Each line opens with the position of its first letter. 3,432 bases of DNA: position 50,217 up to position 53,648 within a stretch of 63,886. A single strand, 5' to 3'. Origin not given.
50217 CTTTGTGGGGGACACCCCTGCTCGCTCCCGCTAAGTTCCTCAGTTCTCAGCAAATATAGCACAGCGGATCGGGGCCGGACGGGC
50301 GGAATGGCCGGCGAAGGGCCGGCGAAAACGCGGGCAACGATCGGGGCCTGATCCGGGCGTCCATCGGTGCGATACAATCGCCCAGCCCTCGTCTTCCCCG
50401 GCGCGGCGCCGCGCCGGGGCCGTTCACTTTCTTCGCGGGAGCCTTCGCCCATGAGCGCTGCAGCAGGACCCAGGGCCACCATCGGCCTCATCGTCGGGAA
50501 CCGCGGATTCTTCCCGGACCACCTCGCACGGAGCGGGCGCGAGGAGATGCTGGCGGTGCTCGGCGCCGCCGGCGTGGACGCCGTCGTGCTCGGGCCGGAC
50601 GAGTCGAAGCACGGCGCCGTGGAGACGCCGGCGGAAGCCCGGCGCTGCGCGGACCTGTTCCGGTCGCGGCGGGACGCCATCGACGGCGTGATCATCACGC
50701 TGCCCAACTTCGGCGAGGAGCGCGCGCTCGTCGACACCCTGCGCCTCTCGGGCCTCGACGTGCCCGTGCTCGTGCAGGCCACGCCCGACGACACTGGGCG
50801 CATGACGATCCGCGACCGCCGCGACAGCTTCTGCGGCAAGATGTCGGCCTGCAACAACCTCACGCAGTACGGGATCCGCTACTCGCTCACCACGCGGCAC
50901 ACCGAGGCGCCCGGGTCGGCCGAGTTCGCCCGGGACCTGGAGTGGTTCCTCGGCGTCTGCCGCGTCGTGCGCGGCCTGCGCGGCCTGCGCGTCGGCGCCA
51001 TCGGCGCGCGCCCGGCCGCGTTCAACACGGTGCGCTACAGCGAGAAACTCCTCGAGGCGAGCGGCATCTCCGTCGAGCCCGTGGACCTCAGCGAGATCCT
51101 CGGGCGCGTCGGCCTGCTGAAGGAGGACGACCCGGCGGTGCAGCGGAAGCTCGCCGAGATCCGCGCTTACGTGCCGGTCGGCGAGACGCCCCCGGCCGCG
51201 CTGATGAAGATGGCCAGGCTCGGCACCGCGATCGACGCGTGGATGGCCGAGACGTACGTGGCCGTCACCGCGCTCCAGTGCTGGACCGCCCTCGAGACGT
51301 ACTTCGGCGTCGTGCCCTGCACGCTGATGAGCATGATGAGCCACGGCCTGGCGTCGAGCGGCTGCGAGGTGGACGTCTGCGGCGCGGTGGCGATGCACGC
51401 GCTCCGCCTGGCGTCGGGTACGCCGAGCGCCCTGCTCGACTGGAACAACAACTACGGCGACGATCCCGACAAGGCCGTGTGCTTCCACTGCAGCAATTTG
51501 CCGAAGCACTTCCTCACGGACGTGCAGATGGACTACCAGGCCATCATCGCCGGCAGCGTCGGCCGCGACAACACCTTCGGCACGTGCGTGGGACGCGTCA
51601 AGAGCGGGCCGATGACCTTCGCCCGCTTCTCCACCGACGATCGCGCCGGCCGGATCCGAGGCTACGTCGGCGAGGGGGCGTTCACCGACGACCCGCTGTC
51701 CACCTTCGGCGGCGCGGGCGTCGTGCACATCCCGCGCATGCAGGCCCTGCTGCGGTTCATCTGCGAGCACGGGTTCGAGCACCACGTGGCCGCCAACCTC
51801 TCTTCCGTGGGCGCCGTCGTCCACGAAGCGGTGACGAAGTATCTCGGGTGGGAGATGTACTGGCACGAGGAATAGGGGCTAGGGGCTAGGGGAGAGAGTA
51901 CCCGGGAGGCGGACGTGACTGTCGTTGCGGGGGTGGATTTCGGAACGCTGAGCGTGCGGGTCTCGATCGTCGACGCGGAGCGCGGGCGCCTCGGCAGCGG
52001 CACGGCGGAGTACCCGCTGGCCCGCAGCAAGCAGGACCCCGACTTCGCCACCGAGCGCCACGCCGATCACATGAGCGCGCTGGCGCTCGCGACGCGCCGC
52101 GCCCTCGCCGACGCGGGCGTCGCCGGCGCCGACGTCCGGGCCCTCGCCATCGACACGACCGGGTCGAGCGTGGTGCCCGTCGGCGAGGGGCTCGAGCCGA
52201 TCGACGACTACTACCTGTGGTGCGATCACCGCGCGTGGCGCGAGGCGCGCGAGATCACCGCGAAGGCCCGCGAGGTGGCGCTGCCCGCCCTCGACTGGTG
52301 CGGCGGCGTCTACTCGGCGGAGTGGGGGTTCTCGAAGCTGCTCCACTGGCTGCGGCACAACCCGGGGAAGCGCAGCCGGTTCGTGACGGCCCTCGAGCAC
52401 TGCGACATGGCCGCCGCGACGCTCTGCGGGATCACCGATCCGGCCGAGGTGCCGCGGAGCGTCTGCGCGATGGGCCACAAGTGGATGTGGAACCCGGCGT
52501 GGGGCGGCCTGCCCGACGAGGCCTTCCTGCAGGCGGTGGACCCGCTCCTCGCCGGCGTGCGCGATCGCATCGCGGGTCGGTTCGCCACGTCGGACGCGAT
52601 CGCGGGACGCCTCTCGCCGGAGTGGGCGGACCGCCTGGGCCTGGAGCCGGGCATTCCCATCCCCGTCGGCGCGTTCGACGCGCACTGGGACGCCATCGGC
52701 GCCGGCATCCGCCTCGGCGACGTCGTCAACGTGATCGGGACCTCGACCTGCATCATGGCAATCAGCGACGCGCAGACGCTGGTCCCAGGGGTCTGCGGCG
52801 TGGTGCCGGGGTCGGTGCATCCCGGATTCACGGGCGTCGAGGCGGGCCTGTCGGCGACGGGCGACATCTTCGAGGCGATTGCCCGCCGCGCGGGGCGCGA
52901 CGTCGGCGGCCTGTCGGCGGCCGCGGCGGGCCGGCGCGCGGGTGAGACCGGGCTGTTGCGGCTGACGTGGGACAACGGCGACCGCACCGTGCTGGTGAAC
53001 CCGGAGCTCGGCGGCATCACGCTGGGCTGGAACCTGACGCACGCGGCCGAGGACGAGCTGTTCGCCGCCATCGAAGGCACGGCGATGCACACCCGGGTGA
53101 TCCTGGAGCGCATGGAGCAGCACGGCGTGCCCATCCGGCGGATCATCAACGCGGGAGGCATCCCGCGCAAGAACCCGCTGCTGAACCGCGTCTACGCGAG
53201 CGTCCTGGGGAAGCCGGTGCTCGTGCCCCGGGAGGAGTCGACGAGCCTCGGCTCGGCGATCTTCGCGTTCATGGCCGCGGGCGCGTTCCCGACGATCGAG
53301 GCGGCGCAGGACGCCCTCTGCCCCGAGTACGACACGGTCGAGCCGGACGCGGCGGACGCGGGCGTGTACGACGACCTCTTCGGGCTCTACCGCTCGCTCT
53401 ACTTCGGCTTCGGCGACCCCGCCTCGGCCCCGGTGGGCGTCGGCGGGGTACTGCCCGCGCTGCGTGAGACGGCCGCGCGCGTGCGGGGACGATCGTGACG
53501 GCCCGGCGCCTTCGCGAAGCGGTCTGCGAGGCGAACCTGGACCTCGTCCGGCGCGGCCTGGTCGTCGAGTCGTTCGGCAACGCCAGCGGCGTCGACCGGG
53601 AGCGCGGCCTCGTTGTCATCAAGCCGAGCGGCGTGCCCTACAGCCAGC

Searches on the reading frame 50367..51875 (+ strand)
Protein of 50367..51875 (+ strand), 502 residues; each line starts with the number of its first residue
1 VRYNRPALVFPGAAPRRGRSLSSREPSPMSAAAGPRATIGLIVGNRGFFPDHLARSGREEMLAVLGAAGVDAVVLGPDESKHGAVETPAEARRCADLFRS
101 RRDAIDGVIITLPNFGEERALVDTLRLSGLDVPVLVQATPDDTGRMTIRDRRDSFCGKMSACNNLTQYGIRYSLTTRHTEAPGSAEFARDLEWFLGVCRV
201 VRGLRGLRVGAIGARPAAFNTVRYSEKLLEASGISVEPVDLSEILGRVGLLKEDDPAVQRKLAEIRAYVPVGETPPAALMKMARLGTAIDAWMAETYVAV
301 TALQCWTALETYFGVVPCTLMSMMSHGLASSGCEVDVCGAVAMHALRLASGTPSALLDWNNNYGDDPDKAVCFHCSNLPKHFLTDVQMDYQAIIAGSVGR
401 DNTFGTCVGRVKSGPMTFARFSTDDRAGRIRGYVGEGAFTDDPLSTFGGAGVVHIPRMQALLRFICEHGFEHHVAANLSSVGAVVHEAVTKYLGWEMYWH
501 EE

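Call 12: search_protein_families(library=pfam, proteins=[window:50367-51875:+])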
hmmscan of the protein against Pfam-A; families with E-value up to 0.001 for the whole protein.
window:50367-51875:+ (502 aa): 1 family
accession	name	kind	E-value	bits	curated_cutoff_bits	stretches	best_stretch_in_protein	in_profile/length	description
PF02952.23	Fucose_iso_C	-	5.2e-30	104.4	29.3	1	372-500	1-143/143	L-fucose isomerase, C-terminal domain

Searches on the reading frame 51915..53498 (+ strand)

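Call 12: search_protein_families(library=pfam, proteins=[window:51915-53498:+])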
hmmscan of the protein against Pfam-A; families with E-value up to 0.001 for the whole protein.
window:51915-53498:+ (527 aa): 2 families
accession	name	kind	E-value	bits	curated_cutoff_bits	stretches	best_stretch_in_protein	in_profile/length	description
PF02782.22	FGGY_C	-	1.3e-31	110.3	27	1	271-455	2-198/198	FGGY family of carbohydrate kinases, C-terminal domain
PF00370.27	FGGY_N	-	6.9e-13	49.2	28.8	1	4-262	2-245/245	FGGY family of carbohydrate kinases, N-terminal domain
